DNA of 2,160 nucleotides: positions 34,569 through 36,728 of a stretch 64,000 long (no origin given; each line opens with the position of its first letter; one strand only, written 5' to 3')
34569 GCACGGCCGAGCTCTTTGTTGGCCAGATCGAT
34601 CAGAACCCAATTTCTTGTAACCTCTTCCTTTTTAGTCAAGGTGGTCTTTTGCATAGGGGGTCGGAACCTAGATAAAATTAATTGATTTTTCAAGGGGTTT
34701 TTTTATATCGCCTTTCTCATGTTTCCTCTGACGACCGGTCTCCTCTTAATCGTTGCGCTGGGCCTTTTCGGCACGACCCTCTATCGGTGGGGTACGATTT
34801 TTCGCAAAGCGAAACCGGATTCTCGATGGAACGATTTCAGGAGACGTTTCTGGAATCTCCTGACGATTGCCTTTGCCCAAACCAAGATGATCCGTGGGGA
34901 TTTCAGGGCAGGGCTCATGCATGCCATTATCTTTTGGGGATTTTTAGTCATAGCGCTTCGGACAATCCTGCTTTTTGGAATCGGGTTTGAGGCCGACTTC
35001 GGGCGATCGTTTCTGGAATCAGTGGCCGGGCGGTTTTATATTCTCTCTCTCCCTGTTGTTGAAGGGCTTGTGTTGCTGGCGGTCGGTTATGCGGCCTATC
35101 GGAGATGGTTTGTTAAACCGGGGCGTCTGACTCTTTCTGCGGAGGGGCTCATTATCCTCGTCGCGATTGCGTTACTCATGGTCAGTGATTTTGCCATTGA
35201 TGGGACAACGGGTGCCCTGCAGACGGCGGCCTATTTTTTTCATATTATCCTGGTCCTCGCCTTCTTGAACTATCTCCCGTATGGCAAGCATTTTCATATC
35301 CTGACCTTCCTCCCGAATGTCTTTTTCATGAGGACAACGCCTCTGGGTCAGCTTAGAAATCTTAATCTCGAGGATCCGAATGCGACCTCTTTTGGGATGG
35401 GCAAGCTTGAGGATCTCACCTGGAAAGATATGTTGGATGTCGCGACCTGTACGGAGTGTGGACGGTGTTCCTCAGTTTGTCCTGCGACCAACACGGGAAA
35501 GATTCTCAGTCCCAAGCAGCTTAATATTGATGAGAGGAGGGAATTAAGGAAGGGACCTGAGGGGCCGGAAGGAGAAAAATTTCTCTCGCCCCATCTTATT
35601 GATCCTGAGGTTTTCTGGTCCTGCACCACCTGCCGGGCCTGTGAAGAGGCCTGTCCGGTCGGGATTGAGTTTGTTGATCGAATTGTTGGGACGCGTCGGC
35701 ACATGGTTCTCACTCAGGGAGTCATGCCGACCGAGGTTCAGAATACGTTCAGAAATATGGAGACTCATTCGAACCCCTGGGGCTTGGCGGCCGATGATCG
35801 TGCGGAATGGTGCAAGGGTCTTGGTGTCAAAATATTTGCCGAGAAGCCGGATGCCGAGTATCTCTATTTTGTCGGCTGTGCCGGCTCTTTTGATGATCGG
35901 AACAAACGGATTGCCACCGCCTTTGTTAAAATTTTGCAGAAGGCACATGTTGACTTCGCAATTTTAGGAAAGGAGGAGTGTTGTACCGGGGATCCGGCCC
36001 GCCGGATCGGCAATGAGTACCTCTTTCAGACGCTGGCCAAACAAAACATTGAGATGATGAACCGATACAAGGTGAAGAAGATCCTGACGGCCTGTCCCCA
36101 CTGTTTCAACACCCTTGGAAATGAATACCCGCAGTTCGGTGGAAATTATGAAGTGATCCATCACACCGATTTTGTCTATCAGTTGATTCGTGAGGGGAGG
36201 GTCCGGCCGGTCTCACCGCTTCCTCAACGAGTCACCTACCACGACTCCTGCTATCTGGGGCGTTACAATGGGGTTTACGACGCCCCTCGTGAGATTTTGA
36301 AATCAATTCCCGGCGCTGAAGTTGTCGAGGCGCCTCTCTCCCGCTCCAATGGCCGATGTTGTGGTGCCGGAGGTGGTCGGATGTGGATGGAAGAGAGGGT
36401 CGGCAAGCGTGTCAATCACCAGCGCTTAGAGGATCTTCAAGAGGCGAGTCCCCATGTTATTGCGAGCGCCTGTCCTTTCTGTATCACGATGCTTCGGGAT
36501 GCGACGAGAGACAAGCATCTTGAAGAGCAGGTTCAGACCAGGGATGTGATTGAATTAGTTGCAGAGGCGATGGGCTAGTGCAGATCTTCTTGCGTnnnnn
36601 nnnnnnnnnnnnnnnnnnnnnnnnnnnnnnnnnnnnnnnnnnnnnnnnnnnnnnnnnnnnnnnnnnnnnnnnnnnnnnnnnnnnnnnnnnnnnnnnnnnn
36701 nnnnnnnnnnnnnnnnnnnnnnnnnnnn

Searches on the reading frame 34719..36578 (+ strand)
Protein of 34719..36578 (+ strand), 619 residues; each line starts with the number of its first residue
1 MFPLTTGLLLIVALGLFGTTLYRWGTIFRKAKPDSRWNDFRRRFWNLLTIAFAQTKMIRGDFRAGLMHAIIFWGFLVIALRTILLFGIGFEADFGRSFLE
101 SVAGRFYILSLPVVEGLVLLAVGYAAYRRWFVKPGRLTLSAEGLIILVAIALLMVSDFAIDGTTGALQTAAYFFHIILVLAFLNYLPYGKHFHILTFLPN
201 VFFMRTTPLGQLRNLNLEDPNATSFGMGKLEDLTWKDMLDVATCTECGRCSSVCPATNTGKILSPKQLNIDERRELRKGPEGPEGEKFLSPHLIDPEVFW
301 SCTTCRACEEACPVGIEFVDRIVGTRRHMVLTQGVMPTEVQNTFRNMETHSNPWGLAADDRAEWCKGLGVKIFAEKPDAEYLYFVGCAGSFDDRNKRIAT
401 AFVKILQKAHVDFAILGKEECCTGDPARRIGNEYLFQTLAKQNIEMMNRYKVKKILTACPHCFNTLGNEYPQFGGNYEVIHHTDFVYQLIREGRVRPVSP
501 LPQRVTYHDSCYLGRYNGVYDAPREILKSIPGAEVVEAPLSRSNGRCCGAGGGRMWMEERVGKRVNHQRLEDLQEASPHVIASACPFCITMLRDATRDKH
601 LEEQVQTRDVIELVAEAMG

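Call 16: search_protein_families(library=pfam, proteins=[window:34719-36578:+], max_evalue=0.001)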
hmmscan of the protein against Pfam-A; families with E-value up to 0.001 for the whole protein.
window:34719-36578:+ (619 aa): 9 families
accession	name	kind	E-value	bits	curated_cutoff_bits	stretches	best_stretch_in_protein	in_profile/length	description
PF02754.22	CCG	-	5.5e-38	129.4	20.6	2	505-593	1-85/85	Cysteine-rich domain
PF13183.11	Fer4_8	-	4e-11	43.7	27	1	241-316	2-68/68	4Fe-4S dicluster domain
PF13187.11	Fer4_9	-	3.4e-10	40.2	27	1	244-315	2-50/52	4Fe-4S dicluster domain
PF13237.11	Fer4_10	-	1.4e-08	35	25.5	1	239-313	4-53/53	4Fe-4S dicluster domain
PF13484.11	Fer4_16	-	1.9e-06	29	30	1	243-314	1-65/66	4Fe-4S double cluster binding domain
PF13534.11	Fer4_17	-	1.1e-05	26.3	22.2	0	227-256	31-58/61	4Fe-4S dicluster domain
PF12797.12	Fer4_2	-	2.1e-05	24.6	24.5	1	235-256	1-22/22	4Fe-4S binding domain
PF12838.12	Fer4_7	-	2.9e-05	24.9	27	1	243-316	1-52/52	4Fe-4S dicluster domain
PF00037.32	Fer4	-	0.00015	21.9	21.1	0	240-255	4-19/24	4Fe-4S binding domain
